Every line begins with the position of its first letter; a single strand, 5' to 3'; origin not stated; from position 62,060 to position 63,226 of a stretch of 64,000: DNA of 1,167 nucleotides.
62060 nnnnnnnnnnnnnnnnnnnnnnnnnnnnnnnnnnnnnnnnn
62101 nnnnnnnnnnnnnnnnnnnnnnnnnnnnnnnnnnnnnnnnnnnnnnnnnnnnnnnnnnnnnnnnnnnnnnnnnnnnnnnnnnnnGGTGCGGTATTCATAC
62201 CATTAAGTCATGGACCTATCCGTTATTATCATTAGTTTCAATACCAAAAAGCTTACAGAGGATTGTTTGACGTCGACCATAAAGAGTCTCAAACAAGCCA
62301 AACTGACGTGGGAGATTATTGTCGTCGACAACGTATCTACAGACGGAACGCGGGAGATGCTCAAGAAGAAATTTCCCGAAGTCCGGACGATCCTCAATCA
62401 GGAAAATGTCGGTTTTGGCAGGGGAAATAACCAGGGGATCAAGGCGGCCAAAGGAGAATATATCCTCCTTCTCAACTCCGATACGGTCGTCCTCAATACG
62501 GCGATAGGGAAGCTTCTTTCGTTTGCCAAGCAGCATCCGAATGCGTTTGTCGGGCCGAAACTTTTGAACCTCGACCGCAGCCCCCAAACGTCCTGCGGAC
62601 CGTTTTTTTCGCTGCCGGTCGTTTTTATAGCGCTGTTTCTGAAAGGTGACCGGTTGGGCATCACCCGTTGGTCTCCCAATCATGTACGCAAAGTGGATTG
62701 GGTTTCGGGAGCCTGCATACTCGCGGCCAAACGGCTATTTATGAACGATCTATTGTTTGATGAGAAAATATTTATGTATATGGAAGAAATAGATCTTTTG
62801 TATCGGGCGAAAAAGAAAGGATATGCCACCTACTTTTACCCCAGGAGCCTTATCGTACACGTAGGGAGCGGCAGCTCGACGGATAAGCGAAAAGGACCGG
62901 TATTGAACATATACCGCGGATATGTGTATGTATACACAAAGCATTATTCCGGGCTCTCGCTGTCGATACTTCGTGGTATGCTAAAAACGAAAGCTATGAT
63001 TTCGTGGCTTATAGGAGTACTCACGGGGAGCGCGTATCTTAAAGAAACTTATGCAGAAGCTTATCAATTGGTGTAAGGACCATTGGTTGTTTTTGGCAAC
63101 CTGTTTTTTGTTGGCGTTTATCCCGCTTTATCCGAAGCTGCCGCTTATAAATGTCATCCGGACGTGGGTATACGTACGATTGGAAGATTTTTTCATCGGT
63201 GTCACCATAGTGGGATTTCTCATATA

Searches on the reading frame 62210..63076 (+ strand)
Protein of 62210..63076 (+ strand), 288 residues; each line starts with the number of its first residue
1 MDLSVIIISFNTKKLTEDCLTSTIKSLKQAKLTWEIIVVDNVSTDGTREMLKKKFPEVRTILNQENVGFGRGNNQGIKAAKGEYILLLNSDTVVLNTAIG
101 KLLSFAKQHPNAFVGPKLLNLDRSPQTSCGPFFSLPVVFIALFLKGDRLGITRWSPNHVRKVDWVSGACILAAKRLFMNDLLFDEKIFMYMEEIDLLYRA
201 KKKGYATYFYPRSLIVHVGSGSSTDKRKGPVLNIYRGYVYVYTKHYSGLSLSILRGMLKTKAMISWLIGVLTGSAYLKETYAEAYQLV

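Call 20: search_protein_families(library=pfam, proteins=[window:62210-63076:+], max_evalue=0.001)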
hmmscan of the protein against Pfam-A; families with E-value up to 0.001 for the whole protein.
window:62210-63076:+ (288 aa): 3 families
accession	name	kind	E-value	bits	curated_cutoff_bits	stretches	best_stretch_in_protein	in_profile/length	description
PF00535.33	Glycos_transf_2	-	9.6e-27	94.4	23.3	1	4-116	1-113/168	Glycosyl transferase family 2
PF13641.12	Glyco_tranf_2_3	-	4.1e-16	60.1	27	1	3-220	3-213/230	Glycosyltransferase like family 2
PF10111.15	Glyco_tranf_2_2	-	0.00019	21.5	27.3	1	7-106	3-106/276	Glycosyltransferase like family 2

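Call 44: search_protein_families(library=ncbifam, proteins=[window:62210-63076:+], max_evalue=0.00001)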
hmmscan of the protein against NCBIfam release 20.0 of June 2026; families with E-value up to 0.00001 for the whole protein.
window:62210-63076:+ (288 aa): 14 families
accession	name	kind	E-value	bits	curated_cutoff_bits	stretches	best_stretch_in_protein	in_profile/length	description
NF047683.1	TeichurnBiosyTuaG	equivalog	5e-16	59.1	400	1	3-114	8-119/252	teichuronic acid biosynthesis protein TuaG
NF007482.0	PRK10073.1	equivalog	2.7e-15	56.2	423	1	2-108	7-112/334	glycosyltransferase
NF038302.1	EPS_HpsE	equivalog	1.3e-14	53.9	300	1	1-112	1-117/307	hormogonium polysaccharide biosynthesis glycosyltransferase HpsE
NF041875.1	EPS_EpsD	equivalog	2.5e-14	53.4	370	1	3-218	1-207/325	exopolysaccharide biosynthesis glycosyltransferase EpsD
TIGR03965.1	mycofact_glyco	equivalog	4.8e-12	45.5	280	1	2-217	75-280/467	mycofactocin biosynthesis glycosyltransferase MftF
TIGR04283.1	glyco_like_mftF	equivalog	7.6e-12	45.3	182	1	3-108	1-98/221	TIGR04283 family arsenosugar biosynthesis glycosyltransferase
NF050050.1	ProtGlycPglI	equivalog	7.9e-11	41.9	500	1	3-109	4-111/306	GalNAc(5)-diNAcBac-PP-undecaprenol beta-1,3-glucosyltransferase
TIGR04009.1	wcaE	equivalog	1.4e-10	40.9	369.2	1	1-121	1-123/248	colanic acid biosynthesis glycosyltransferase WcaE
TIGR03937.1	PgaC_IcaA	equivalog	2.4e-10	40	422.3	1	3-110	47-154/407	poly-beta-1,6-N-acetyl-D-glucosamine synthase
NF053739.1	GlytfEpsEBac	equivalog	5.8e-10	38.6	450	1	4-123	4-125/265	glycosyltransferase EpsE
TIGR01556.1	rhamnosyltran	subfamily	6.5e-10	38.6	200.55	1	19-229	9-212/281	rhamnosyltransferase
TIGR04195.1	S_glycosyl_SunS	equivalog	4.2e-07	29.1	350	1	6-102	62-151/421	SunS family peptide S-glycosyltransferase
TIGR03111.1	glyc2_xrt_Gpos1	hypoth_equivalog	4.4e-07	29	363.95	1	3-106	51-156/439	TIGR03111 family XrtG-associated glycosyltransferase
NF038299.1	EPS_HpsN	equivalog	2.9e-06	26.5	425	0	3-94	3-94/317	hormogonium polysaccharide biosynthesis glycosyltransferase HpsN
